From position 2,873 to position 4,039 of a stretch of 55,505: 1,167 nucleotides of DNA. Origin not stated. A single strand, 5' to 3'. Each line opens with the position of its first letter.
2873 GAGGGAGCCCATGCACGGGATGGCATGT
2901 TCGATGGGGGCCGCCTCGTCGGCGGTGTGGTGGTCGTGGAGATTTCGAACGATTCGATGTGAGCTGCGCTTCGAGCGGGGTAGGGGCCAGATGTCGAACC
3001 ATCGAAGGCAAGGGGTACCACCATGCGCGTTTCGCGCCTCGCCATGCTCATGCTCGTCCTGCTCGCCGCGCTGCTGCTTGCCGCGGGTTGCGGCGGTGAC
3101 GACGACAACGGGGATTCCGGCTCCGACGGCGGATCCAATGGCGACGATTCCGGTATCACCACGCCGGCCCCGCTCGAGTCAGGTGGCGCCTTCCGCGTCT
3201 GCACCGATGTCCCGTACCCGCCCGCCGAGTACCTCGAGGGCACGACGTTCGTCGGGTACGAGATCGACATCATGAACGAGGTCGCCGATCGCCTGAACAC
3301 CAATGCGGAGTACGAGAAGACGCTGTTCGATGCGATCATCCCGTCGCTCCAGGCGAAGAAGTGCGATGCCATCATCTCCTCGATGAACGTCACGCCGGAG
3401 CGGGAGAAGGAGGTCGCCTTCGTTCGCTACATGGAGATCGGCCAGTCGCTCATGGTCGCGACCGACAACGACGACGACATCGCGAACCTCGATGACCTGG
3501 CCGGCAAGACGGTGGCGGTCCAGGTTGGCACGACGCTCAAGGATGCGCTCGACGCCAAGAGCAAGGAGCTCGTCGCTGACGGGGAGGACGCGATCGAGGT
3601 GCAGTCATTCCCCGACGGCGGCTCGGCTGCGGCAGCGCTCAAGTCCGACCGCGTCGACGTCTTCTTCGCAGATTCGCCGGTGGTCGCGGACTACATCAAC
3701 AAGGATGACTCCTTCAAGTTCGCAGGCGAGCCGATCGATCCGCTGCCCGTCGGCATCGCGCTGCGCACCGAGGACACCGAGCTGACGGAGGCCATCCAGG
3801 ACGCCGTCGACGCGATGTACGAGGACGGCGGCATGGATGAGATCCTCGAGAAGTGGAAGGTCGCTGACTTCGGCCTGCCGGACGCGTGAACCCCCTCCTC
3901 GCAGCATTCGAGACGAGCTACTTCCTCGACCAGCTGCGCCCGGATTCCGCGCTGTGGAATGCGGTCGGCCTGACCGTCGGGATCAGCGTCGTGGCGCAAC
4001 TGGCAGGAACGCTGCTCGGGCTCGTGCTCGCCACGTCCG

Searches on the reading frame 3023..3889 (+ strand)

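Call 18: search_protein_families(library=ncbifam, proteins=[window:3023-3889:+], max_evalue=0.00001)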
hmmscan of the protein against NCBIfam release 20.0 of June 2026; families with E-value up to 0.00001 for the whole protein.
window:3023-3889:+ (288 aa): 13 families
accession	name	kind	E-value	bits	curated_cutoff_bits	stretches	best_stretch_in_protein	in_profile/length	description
TIGR01096.1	3A0103s03R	subfamily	1.2e-46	159.3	256.35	1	53-278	23-249/250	lysine/arginine/ornithine ABC transporter substrate-binding protein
NF007029.0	PRK09495.1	equivalog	1.5e-32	113.3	303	1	59-279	29-243/248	glutamine ABC transporter substrate-binding protein GlnH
NF052427.1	StpK7MSMEG_1200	equivalog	3.7e-32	111.6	900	1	46-280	353-586/601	serine/threonine protein kinase StpK7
NF008426.0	PRK11260.1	equivalog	7.5e-32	110.6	312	1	53-282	39-263/266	cystine ABC transporter substrate-binding protein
NF041764.1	ArtI_Ecoli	equivalog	1.3e-29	103.3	522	1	56-278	22-240/243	arginine ABC transporter substrate-binding protein ArtI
NF041765.1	ArtJ_Ecoli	equivalog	6.6e-29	101.2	510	1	62-278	28-240/243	arginine ABC transporter substrate-binding protein ArtJ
NF011965.0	PRK15437.1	equivalog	7.1e-28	97.9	459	1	57-278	28-252/260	histidine ABC transporter substrate-binding protein HisJ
NF011583.0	PRK15007.1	subfamily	2.4e-27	95.9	358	1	56-278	22-240/243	arginine ABC transporter substrate-binding protein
NF011586.0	PRK15010.1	equivalog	8.9e-26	91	440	1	57-278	28-252/260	lysine/arginine/ornithine ABC transporter substrate-binding protein ArgT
TIGR02995.1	ectoine_ehuB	equivalog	3.3e-15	56.1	190.9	1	73-279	51-260/275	ectoine/hydroxyectoine ABC transporter substrate-binding protein EhuB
NF008885.0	PRK11917.1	equivalog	3.7e-15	56.2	373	1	76-278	61-257/259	bifunctional adhesin/ABC transporter aspartate/glutamate-binding protein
NF008063.0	PRK10797.1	subfamily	1.2e-09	37.8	375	1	103-278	96-269/302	glutamate/aspartate ABC transporter substrate-binding protein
NF008112.0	PRK10859.1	equivalog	6.6e-09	34.7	354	1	69-278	56-264/483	membrane-bound lytic murein transglycosylase MltF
